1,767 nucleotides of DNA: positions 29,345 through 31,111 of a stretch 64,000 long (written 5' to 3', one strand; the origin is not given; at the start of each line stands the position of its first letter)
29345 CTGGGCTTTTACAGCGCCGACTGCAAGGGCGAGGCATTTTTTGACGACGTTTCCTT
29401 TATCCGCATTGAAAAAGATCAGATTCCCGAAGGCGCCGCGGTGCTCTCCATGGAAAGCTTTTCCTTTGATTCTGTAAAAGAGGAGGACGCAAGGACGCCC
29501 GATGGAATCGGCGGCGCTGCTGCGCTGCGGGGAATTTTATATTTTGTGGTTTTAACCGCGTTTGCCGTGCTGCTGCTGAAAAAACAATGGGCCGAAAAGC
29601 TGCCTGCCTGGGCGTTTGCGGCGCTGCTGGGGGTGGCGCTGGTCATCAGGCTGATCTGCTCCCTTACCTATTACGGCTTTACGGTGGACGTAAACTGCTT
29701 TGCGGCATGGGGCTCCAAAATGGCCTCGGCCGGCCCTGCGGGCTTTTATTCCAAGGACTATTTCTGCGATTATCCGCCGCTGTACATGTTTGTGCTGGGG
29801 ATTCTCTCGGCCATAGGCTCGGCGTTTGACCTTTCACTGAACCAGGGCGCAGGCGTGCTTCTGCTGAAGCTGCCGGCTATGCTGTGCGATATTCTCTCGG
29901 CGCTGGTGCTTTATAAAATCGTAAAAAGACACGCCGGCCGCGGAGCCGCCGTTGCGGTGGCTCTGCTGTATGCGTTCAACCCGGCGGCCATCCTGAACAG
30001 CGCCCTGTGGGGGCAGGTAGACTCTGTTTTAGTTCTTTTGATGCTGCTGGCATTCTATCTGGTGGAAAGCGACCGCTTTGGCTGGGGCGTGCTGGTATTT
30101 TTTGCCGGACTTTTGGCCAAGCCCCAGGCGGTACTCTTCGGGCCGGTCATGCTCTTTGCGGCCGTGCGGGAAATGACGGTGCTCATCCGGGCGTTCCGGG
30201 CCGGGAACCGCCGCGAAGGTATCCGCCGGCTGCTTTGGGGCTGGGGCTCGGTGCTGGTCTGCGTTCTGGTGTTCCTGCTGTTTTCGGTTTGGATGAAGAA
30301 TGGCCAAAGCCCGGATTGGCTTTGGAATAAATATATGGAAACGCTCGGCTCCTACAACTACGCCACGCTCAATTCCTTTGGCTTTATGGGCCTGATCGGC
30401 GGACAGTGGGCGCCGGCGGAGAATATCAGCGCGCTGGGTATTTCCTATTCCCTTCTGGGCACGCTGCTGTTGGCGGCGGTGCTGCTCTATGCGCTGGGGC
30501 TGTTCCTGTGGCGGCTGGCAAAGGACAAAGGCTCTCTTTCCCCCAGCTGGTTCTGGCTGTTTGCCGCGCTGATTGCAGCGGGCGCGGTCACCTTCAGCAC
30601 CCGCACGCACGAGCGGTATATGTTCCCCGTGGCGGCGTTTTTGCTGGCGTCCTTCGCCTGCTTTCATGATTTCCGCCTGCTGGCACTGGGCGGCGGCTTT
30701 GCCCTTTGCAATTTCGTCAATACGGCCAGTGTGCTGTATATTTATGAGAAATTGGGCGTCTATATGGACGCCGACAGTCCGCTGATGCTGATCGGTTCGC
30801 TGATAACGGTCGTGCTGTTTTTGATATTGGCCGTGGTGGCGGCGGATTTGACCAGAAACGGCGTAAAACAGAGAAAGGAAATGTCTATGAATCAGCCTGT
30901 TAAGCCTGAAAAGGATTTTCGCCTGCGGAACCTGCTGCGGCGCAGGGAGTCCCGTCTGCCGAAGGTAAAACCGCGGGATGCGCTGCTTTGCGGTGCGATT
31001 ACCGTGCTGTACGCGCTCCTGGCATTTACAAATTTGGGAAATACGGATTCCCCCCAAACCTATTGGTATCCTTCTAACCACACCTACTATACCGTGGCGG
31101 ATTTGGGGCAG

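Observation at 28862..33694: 1,610-aa lipoprotein fusing two GT-C glycosyltransferases, with ~420 aa of beta-sandwich domains inserted just before the catalytic DE motif of the PMT half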

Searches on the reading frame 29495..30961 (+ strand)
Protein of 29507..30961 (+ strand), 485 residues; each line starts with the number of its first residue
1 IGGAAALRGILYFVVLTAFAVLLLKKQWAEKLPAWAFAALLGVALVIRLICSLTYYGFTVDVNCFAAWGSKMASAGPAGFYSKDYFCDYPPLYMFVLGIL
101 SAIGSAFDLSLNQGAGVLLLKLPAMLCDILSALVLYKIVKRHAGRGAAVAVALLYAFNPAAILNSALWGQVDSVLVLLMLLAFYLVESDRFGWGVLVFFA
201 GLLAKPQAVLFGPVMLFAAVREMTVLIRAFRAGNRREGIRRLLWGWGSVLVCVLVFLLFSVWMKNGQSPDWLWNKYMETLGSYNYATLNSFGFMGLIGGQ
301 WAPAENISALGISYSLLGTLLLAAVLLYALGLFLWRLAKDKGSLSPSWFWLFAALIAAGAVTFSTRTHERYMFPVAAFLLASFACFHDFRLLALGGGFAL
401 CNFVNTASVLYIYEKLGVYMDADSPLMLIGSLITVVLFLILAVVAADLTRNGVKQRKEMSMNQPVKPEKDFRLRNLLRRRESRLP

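Call 10: search_protein_families(library=pfam, proteins=[window:29507-30961:+], max_evalue=10)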
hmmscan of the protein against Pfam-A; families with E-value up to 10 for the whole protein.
seq(485 aa): 2 families
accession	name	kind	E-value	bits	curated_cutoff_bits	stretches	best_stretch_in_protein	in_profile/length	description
PF13231.12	PMT_2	-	7e-06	26.8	26.1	1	120-221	24-131/160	Dolichyl-phosphate-mannose-protein mannosyltransferase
PF07172.16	GRP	-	1.5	9.9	30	1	425-462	5-41/90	Glycine rich protein family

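Call 46: search_solved_structures(query=A3, max_evalue=10, show_alignments=4)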
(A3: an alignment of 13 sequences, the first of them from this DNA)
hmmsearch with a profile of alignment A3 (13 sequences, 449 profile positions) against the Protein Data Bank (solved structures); distinct sequences matched with E-value up to 10: 2.
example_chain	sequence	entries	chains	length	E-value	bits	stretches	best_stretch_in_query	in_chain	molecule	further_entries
23gf_B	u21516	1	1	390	1.3e-09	40.7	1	127-225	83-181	GPI mannosyltransferase 1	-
23gx_B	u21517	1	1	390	1.3e-09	40.7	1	127-225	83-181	GPI mannosyltransferase 1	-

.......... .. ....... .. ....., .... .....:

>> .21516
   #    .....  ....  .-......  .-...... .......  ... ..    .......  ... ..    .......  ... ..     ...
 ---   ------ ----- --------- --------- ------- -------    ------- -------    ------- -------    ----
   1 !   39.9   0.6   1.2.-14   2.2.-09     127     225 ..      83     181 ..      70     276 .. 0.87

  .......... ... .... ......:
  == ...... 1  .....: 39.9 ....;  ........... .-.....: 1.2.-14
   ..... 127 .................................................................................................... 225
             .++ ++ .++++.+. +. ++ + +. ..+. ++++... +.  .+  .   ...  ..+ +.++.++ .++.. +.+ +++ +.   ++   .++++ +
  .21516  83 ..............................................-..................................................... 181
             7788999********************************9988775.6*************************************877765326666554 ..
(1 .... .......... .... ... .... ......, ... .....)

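Call 63: search_protein_representatives(alignment_id=A3)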
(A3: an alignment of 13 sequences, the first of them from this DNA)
Query: 13 sequences, 449 profile positions. Proteins with E-value up to 0.001 (for the whole library): 10766; up to 1e-10: 6178; up to 1e-30: 2342. The best 150 are listed.
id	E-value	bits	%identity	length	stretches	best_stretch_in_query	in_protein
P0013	1.0e-163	561.8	-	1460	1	2-447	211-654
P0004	1.3e-162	558.2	-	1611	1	3-445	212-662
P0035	1.7e-158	544.6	-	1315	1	5-448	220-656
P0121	2.0e-150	518.0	-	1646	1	8-448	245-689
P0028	2.1e-150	518.0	-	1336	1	3-447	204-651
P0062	6.2e-142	490.0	-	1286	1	4-448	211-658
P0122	8.1e-140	483.1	-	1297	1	3-448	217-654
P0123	6.0e-133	460.4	-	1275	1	4-447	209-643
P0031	3.8e-130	451.2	-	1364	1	5-447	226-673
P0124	1.6e-129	449.1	-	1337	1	8-447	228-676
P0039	9.2e-129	446.6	-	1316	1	4-446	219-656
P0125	1.1e-128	446.4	-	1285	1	5-448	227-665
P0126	3.7e-128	444.6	-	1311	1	15-447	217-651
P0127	2.2e-127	442.1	-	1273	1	9-448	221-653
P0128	5.6e-127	440.7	-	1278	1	4-448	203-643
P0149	3.2e-116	405.3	-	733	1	13-448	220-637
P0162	1.8e-113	396.2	-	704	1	9-446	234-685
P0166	2.8e-112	392.3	-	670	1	10-448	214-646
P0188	1.9e-108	379.6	-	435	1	15-447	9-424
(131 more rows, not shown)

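Call 65: find_encoding_contigs(protein=P0166, flank=6000, max_places=2)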
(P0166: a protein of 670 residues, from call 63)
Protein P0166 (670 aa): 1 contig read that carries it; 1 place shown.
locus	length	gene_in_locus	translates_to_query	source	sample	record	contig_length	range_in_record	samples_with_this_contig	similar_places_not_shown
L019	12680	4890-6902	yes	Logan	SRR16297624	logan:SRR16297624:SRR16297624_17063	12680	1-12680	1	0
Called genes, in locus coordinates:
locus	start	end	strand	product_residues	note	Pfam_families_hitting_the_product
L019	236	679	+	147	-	PF04138:GtrA_DPMS_TM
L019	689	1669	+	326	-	PF00535:Glycos_transf_2, PF13641:Glyco_tranf_2_3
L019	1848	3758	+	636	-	PF13231:PMT_2 (weak)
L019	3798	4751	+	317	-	-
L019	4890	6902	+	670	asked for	PF13231:PMT_2 (weak)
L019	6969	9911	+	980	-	PF13231:PMT_2, PF02366:PMT, PF16192:PMT_4TMC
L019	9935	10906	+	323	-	PF00535:Glycos_transf_2, PF10111:Glyco_tranf_2_2, PF13641:Glyco_tranf_2_3 (weak)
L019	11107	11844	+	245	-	PF13489:Methyltransf_23, PF13847:Methyltransf_31 (weak), PF08241:Methyltransf_11, PF08242:Methyltransf_12 (weak), PF13649:Methyltransf_25 (weak)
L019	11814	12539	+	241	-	PF00535:Glycos_transf_2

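Call 66: find_encoding_contigs(protein=P0188, flank=8000, max_places=2)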
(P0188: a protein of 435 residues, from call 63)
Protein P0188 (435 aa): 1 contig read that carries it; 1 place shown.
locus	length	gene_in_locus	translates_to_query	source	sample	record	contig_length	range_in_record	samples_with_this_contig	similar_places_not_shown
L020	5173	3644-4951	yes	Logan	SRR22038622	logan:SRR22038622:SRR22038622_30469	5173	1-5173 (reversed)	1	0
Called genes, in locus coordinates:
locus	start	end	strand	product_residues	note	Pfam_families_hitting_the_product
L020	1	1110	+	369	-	?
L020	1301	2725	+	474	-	PF00370:FGGY_N, PF02782:FGGY_C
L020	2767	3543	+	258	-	PF00596:Aldolase_II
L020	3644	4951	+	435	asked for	PF09594:GT87 (weak)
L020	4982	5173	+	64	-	?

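Call 67: find_encoding_contigs(protein=P0149, flank=8000, max_places=2)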
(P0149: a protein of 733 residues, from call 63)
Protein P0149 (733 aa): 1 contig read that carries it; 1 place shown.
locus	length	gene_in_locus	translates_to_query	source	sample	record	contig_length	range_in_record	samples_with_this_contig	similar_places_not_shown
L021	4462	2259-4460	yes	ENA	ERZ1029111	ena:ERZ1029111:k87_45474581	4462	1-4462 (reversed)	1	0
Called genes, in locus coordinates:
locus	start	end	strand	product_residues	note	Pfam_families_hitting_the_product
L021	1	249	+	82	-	?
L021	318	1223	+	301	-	PF01926:MMR_HSR1, PF02421:FeoB_N (weak)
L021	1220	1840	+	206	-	PF01351:RNase_HII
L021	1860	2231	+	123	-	PF02021:UPF0102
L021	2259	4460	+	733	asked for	?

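Call 68: find_encoding_contigs(protein=P0162, flank=8000, max_places=2)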
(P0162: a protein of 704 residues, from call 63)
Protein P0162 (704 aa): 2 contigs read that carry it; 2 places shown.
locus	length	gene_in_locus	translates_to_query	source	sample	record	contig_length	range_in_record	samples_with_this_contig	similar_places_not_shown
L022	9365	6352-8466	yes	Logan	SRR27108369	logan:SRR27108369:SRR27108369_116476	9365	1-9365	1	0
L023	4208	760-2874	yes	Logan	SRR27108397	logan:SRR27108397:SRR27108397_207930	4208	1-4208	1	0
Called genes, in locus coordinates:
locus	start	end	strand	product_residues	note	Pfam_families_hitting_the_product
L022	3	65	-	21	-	?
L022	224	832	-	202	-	-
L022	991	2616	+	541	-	PF13177:DNA_pol3_delta2, PF00004:AAA, PF13401:AAA_22 (weak), PF22608:DNAX_ATPase_lid, PF12169:DNA_pol3_gamma3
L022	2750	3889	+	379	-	PF02771:Acyl-CoA_dh_N, PF02770:Acyl-CoA_dh_M, PF00441:Acyl-CoA_dh_1, PF22924:ACOX_C_alpha1 (faint), PF08028:Acyl-CoA_dh_2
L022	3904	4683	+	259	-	PF01012:ETF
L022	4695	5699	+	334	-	PF01012:ETF, PF00766:ETF_alpha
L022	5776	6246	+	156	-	PF02464:CinA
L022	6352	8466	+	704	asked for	PF09594:GT87, PF13231:PMT_2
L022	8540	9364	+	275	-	?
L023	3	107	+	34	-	?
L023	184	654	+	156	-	PF02464:CinA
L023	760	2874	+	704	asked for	PF09594:GT87, PF13231:PMT_2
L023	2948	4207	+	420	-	?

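Call 70: search_protein_families(library=ncbifam, proteins=[L019:236-676:+, L019:689-1666:+, L019:1848-3755:+, L019:3798-4748:+, L019:6969-9908:+, L019:9935-10903:+, L019:11814-12536:+], max_evalue=0.001)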
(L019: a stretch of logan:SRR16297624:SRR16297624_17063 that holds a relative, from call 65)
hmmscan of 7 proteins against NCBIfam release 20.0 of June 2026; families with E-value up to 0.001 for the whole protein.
L019:236-676:+ (147 aa): 0 families

L019:689-1666:+ (326 aa): 19 families
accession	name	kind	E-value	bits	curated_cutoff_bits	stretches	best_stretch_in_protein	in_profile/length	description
NF047588.1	GlcsyltransPgfSStrep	equivalog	3.2e-70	236.8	500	1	6-308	3-307/308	glycosyltransferase PgfS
NF007986.1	PRK10714.1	equivalog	2.3e-47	161.5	529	1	6-305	8-310/316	undecaprenyl-phosphate 4-deoxy-4-formamido-L-arabinose transferase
TIGR03937.1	PgaC_IcaA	equivalog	5e-15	55.4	422.3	1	5-131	46-170/407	poly-beta-1,6-N-acetyl-D-glucosamine synthase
NF007482.0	PRK10073.1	equivalog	5.6e-10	38.7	423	1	3-121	5-119/334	glycosyltransferase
NF010496.0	PRK13915.1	equivalog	1.4e-09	37.5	262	1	5-110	32-140/307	glucosyl-3-phosphoglycerate synthase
NF041875.1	EPS_EpsD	equivalog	2.4e-09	37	370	1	6-122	1-114/325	exopolysaccharide biosynthesis glycosyltransferase EpsD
NF047683.1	TeichurnBiosyTuaG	equivalog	2.5e-09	37.2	400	1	4-114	6-113/252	teichuronic acid biosynthesis protein TuaG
NF058614.1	PPMAGASynPpgS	equivalog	4.3e-07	29.6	370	1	8-130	4-119/226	polyprenyl-phospho-N-acetylgalactosaminyl synthase PpgS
TIGR04283.1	glyco_like_mftF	equivalog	5.2e-07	29.5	182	1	6-116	1-101/221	TIGR04283 family arsenosugar biosynthesis glycosyltransferase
TIGR03111.1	glyc2_xrt_Gpos1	hypoth_equivalog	1.8e-06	27.1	363.95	1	6-118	51-163/439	TIGR03111 family XrtG-associated glycosyltransferase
NF041391.1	DPhHxTase_Halo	equivalog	1.9e-06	27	375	1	13-153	4-135/213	dolichyl-phosphate hexose transferase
NF038302.1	EPS_HpsE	equivalog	1.7e-05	24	300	1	6-97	3-96/307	hormogonium polysaccharide biosynthesis glycosyltransferase HpsE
TIGR03965.1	mycofact_glyco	equivalog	9.5e-05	21.4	280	1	6-118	76-185/467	mycofactocin biosynthesis glycosyltransferase MftF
TIGR04182.1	glyco_TIGR04182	equivalog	0.00018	21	325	0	7-114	3-99/293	S-layer glycoprotein N-glycosyltransferase AglJ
NF053739.1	GlytfEpsEBac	equivalog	0.00021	20.4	450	1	6-120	3-116/265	glycosyltransferase EpsE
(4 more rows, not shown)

L019:1848-3755:+ (636 aa): 0 families

L019:3798-4748:+ (317 aa): 1 family
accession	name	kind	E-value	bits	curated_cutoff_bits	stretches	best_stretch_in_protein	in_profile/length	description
NF033598.2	elast_bind_EbpS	equivalog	5.6e-09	35.4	300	1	199-314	277-393/498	elastin-binding protein EbpS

L019:6969-9908:+ (980 aa): 1 family
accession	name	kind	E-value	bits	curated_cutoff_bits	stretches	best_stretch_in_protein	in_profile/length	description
NF058602.1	PrMnsylTfPmt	equivalog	7.1e-17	61.4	800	2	483-679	98-299/530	protein O-mannosyltransferase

L019:9935-10903:+ (323 aa): 19 families
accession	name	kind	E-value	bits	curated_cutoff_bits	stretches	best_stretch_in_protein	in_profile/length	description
NF047588.1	GlcsyltransPgfSStrep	equivalog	5.5e-89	298.4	500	1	7-308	3-305/308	glycosyltransferase PgfS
NF007986.1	PRK10714.1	equivalog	4e-57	193.6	529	1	7-307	8-310/316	undecaprenyl-phosphate 4-deoxy-4-formamido-L-arabinose transferase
TIGR03937.1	PgaC_IcaA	equivalog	2.2e-16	59.8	422.3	1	6-98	46-135/407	poly-beta-1,6-N-acetyl-D-glucosamine synthase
NF041875.1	EPS_EpsD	equivalog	7.7e-12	45.2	370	1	8-149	2-144/325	exopolysaccharide biosynthesis glycosyltransferase EpsD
NF007482.0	PRK10073.1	equivalog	7e-11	41.7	423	1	2-111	3-108/334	glycosyltransferase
NF058614.1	PPMAGASynPpgS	equivalog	1.3e-10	41.1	370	1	9-174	4-168/226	polyprenyl-phospho-N-acetylgalactosaminyl synthase PpgS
NF047683.1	TeichurnBiosyTuaG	equivalog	3.4e-10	40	400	1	4-195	5-191/252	teichuronic acid biosynthesis protein TuaG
TIGR04283.1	glyco_like_mftF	equivalog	6.8e-10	38.9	182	1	8-138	2-122/221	TIGR04283 family arsenosugar biosynthesis glycosyltransferase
NF041391.1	DPhHxTase_Halo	equivalog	3.7e-09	35.9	375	1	14-132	4-112/213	dolichyl-phosphate hexose transferase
TIGR04182.1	glyco_TIGR04182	equivalog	1.1e-08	34.9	325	1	8-292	3-284/293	S-layer glycoprotein N-glycosyltransferase AglJ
NF050050.1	ProtGlycPglI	equivalog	2.5e-08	33.6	500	1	7-134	4-129/306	GalNAc(5)-diNAcBac-PP-undecaprenol beta-1,3-glucosyltransferase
NF010496.0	PRK13915.1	equivalog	2.5e-08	33.3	262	1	7-111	33-140/307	glucosyl-3-phosphoglycerate synthase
TIGR04242.1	nodulat_NodC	equivalog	7.3e-07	28.5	550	1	8-115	51-158/395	chitooligosaccharide synthase NodC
TIGR03965.1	mycofact_glyco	equivalog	9.2e-07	28.1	280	1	7-113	76-179/467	mycofactocin biosynthesis glycosyltransferase MftF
NF045692.1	OglycostaseCruG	equivalog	1e-05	24.6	600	1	7-120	43-160/386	2'-O-glycosyltransferase CruG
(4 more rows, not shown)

L019:11814-12536:+ (241 aa): 4 families
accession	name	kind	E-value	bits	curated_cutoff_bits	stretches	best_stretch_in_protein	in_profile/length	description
TIGR03937.1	PgaC_IcaA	equivalog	9.2e-11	41.3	422.3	1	6-79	45-125/407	poly-beta-1,6-N-acetyl-D-glucosamine synthase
NF047588.1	GlcsyltransPgfSStrep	equivalog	3.3e-06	26.5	500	1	9-171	4-162/308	glycosyltransferase PgfS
NF007986.1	PRK10714.1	equivalog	0.00013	21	529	1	6-110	6-114/316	undecaprenyl-phosphate 4-deoxy-4-formamido-L-arabinose transferase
NF058614.1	PPMAGASynPpgS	equivalog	0.00089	18.7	370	0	9-174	3-163/226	polyprenyl-phospho-N-acetylgalactosaminyl synthase PpgS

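Call 83: search_protein_families(library=pfam, proteins=[L019:6969-9908:+, L019:1848-3755:+, L019:4890-6899:+, L019:3798-4748:+], max_evalue=0.01)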
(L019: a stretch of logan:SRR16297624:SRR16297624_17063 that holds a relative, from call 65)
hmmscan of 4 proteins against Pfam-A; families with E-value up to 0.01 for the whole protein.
L019:6969-9908:+ (980 aa): 4 families
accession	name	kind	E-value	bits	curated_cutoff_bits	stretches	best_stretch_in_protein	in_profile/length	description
PF16192.10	PMT_4TMC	-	3.2e-17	63.1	32.4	2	691-768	5-78/202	C-terminal four TMM region of protein-O-mannosyltransferase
PF02366.24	PMT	-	2.7e-13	50.5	22.7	1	501-674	80-236/245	Dolichyl-phosphate-mannose-protein mannosyltransferase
PF13231.12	PMT_2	-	1.1e-11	45.7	26.1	1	484-624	2-133/160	Dolichyl-phosphate-mannose-protein mannosyltransferase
PF00754.31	F5_F8_type_C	-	3.1e-05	24.5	28.2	1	317-402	23-114/127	F5/8 type C domain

L019:1848-3755:+ (636 aa): 1 family
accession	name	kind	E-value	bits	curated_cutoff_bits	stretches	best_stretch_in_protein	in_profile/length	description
PF13231.12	PMT_2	-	2e-06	28.6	26.1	1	156-311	5-158/160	Dolichyl-phosphate-mannose-protein mannosyltransferase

L019:4890-6899:+ (670 aa): 2 families
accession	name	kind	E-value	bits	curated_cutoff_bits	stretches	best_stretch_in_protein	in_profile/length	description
PF13231.12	PMT_2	-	4.6e-07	30.6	26.1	1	328-459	23-157/160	Dolichyl-phosphate-mannose-protein mannosyltransferase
PF15971.10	Mannosyl_trans4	-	0.00036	20.8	33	1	333-457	42-162/163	DolP-mannose mannosyltransferase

L019:3798-4748:+ (317 aa): 4 families
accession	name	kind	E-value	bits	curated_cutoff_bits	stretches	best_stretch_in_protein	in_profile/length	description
PF06682.17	SARAF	-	0.00017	21.8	30.8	1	198-308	129-234/333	SOCE-associated regulatory factor of calcium homoeostasis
PF22637.2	CBM_4_9_1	-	0.00042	21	27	1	74-177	47-148/148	BppA domain 1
PF12685.13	SpoIIIAH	-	0.00053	20.4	30.6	1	230-309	3-78/191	SpoIIIAH-like protein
PF20185.3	DUF6548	-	0.0074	16.6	27.3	1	199-244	115-160/164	Family of unknown function (DUF6548)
